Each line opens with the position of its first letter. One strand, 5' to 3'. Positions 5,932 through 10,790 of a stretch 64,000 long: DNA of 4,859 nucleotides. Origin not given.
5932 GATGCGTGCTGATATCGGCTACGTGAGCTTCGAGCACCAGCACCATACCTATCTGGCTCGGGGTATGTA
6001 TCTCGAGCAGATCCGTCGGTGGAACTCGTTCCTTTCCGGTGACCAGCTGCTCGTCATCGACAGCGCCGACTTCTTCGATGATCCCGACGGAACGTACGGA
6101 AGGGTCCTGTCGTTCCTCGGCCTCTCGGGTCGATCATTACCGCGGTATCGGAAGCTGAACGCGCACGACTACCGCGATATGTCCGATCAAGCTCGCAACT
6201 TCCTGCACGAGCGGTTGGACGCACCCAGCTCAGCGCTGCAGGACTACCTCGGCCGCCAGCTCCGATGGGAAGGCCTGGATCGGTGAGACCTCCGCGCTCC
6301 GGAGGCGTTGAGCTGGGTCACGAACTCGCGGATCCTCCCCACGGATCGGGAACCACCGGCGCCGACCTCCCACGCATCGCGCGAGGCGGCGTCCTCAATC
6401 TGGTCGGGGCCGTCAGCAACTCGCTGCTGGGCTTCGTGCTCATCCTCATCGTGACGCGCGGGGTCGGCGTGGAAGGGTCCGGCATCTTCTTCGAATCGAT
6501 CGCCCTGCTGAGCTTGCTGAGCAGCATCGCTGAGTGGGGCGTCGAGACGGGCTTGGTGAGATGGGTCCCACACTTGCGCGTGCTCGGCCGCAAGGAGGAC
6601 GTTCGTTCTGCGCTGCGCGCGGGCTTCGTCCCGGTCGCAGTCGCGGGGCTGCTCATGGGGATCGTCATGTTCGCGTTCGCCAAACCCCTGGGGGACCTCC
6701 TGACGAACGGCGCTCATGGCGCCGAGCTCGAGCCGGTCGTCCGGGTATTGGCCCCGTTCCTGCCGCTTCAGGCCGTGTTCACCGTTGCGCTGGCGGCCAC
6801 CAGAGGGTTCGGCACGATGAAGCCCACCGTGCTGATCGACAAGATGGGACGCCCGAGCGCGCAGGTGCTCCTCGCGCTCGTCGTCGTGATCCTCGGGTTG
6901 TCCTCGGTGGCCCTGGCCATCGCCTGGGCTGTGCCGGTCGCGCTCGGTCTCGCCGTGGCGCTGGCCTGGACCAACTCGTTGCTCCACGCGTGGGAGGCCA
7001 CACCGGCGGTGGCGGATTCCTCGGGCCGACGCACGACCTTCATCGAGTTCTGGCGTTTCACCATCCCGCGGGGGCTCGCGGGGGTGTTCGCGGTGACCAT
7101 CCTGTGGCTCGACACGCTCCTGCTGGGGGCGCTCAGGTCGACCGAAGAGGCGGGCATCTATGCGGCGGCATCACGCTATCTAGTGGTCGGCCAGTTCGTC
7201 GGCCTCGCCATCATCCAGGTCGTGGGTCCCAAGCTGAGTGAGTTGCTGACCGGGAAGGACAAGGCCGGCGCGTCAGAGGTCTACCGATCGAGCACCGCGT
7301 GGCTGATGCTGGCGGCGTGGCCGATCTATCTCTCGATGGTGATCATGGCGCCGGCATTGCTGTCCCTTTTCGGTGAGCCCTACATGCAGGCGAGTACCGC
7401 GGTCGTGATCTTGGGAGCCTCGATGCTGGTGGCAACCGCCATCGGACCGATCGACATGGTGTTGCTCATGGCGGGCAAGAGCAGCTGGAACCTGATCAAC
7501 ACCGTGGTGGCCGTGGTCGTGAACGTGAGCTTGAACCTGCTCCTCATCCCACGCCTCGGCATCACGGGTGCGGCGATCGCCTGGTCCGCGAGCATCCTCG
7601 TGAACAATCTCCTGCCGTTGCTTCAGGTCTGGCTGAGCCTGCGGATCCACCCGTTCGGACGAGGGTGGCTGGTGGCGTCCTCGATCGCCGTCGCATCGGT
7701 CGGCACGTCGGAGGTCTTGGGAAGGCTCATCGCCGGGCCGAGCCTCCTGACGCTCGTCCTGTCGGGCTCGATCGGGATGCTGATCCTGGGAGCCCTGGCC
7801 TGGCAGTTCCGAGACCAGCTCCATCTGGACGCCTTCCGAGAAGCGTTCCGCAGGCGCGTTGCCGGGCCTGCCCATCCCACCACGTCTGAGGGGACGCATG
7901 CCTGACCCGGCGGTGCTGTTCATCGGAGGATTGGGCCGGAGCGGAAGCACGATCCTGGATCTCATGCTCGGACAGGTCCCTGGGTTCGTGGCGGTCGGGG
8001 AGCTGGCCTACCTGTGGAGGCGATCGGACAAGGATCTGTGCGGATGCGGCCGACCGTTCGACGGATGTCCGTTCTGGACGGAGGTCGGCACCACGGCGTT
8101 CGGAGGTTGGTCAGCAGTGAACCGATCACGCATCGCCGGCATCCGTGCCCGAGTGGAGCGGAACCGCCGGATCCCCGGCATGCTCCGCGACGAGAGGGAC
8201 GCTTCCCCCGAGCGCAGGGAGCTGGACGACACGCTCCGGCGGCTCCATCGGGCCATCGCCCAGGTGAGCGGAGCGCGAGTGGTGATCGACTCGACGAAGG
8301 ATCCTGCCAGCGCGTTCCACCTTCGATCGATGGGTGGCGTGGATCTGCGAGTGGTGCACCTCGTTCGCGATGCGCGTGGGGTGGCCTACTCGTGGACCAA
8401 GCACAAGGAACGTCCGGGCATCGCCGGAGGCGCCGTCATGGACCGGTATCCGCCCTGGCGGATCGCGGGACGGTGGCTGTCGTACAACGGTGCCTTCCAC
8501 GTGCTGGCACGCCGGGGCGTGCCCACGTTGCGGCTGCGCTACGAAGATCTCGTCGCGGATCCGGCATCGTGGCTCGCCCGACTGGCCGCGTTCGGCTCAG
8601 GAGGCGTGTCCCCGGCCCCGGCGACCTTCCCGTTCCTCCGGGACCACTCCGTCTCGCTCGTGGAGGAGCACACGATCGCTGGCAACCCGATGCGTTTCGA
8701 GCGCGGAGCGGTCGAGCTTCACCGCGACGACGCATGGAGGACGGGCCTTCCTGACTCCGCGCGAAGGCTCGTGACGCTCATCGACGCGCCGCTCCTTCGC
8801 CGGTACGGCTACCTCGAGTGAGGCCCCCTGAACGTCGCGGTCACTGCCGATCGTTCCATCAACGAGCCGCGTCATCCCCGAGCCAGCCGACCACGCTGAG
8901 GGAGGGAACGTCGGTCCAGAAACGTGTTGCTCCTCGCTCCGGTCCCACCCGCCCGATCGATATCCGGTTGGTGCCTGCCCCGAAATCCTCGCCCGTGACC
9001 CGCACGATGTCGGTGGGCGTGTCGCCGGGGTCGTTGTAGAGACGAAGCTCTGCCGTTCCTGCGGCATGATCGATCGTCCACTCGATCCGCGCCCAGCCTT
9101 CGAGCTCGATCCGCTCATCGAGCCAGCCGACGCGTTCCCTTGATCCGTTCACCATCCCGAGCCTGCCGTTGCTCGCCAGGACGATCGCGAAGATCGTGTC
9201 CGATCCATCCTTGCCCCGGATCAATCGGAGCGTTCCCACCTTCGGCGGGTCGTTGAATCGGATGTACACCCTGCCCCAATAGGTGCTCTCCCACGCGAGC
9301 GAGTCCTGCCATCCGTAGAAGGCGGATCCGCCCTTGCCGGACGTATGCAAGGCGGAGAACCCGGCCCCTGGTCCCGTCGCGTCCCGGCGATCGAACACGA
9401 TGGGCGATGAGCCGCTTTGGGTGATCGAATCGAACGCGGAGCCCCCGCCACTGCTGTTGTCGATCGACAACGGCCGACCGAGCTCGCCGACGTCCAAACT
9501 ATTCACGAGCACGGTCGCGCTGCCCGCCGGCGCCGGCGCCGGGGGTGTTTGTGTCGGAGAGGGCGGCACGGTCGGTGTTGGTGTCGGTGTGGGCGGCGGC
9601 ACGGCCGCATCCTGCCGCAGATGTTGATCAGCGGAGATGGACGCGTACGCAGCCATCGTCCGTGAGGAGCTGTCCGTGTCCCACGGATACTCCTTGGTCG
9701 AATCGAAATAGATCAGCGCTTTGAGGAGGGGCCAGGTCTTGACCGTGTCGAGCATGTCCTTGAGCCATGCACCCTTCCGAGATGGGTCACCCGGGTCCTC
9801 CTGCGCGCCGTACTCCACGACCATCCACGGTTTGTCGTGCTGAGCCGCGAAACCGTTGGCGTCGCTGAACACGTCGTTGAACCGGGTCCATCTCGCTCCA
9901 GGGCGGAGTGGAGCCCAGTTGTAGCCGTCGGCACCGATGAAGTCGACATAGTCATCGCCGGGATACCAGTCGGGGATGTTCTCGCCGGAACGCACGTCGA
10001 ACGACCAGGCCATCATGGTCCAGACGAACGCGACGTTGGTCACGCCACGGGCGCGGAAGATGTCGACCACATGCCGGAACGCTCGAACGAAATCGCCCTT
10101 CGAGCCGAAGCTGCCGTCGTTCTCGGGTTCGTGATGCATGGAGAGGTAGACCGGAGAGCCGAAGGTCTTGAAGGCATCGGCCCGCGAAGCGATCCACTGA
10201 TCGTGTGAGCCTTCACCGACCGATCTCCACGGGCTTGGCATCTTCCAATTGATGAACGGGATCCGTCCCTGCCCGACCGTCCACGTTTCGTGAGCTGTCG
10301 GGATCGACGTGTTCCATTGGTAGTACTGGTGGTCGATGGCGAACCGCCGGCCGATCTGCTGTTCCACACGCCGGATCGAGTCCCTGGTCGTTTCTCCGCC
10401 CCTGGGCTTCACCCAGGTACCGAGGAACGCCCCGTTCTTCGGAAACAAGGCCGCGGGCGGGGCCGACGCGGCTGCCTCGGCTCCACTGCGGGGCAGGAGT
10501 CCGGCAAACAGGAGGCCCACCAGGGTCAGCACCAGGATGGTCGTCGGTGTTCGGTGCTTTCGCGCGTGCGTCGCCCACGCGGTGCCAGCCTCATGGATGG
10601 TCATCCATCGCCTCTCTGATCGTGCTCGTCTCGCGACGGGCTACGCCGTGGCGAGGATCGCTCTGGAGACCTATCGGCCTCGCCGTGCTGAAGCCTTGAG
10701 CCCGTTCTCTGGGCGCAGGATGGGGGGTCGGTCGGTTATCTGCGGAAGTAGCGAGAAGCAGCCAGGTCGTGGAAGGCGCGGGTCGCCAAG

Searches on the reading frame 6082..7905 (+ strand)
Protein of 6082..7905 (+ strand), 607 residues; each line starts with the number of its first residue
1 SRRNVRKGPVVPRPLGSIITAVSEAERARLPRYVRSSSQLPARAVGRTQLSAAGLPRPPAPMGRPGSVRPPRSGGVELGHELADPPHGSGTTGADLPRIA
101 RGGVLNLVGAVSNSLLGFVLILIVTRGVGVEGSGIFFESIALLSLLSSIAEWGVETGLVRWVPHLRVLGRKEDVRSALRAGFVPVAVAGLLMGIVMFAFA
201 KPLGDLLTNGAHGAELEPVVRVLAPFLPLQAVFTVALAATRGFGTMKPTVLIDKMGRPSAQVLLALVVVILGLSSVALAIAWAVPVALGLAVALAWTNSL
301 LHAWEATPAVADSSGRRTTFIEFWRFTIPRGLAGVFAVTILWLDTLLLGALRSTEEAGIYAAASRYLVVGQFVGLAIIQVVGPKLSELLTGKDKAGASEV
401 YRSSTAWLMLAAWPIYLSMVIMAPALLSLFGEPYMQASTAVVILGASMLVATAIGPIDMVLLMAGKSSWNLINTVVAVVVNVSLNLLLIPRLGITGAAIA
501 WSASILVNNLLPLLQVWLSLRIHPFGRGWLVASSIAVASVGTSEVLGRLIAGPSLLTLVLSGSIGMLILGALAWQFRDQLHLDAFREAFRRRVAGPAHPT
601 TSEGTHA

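Call 55: search_protein_families(library=pfam, proteins=[window:6082-7905:+], max_evalue=0.00001)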
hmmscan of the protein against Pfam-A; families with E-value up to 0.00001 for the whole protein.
window:6082-7905:+ (607 aa): 3 families
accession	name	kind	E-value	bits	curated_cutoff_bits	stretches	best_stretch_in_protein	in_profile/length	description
PF01943.22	Polysacc_synt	-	4.8e-15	56.2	28.2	1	100-388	2-273/274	Polysaccharide biosynthesis protein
PF13440.11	Polysacc_synt_3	-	5.4e-13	49.3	23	1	141-435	15-289/293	Polysaccharide biosynthesis protein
PF01554.23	MatE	-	8.5e-10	39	24.9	1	152-252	46-147/161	MatE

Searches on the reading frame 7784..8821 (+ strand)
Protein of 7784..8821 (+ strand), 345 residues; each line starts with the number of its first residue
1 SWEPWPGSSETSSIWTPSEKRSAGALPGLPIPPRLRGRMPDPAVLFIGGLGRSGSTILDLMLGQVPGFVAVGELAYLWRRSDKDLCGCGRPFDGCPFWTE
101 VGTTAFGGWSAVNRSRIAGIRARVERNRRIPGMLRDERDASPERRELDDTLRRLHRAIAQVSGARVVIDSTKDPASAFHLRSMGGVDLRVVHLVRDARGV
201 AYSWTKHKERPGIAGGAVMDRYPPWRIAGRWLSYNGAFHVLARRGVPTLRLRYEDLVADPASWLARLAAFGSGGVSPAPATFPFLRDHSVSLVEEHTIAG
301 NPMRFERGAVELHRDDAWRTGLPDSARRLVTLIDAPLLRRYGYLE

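Call 55: search_protein_families(library=pfam, proteins=[window:7784-8821:+], max_evalue=0.00001)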
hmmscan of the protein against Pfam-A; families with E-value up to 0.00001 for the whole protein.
window:7784-8821:+ (345 aa): 1 family
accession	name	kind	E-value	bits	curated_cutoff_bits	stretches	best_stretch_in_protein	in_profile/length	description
PF13469.12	Sulfotransfer_3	-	6.8e-12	46.5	27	1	45-270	2-209/216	Sulfotransferase family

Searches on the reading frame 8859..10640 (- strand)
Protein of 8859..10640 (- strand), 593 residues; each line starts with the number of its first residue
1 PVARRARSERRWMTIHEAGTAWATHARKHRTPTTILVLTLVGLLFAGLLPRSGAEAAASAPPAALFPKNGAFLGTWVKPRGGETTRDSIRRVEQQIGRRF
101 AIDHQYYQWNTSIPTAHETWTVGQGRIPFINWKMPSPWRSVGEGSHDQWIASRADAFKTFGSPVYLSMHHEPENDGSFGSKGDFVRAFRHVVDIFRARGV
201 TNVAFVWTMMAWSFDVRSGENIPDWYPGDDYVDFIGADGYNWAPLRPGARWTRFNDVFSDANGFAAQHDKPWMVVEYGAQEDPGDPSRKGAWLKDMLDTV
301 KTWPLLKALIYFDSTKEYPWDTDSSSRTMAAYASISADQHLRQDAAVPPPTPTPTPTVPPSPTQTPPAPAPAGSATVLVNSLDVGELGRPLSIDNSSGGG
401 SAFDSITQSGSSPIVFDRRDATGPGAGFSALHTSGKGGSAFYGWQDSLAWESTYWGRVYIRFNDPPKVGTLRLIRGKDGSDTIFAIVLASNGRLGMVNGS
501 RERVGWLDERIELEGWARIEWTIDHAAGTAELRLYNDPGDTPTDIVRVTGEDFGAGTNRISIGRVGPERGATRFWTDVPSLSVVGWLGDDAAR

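Call 55: search_protein_families(library=pfam, proteins=[window:8859-10640:-], max_evalue=0.00001)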
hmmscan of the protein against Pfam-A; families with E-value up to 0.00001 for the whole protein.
window:8859-10640:- (593 aa): 1 family
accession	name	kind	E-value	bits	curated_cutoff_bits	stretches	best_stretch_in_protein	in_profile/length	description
PF02156.21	Glyco_hydro_26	-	6.8e-06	26.1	20.2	0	150-241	139-231/311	Glycosyl hydrolase family 26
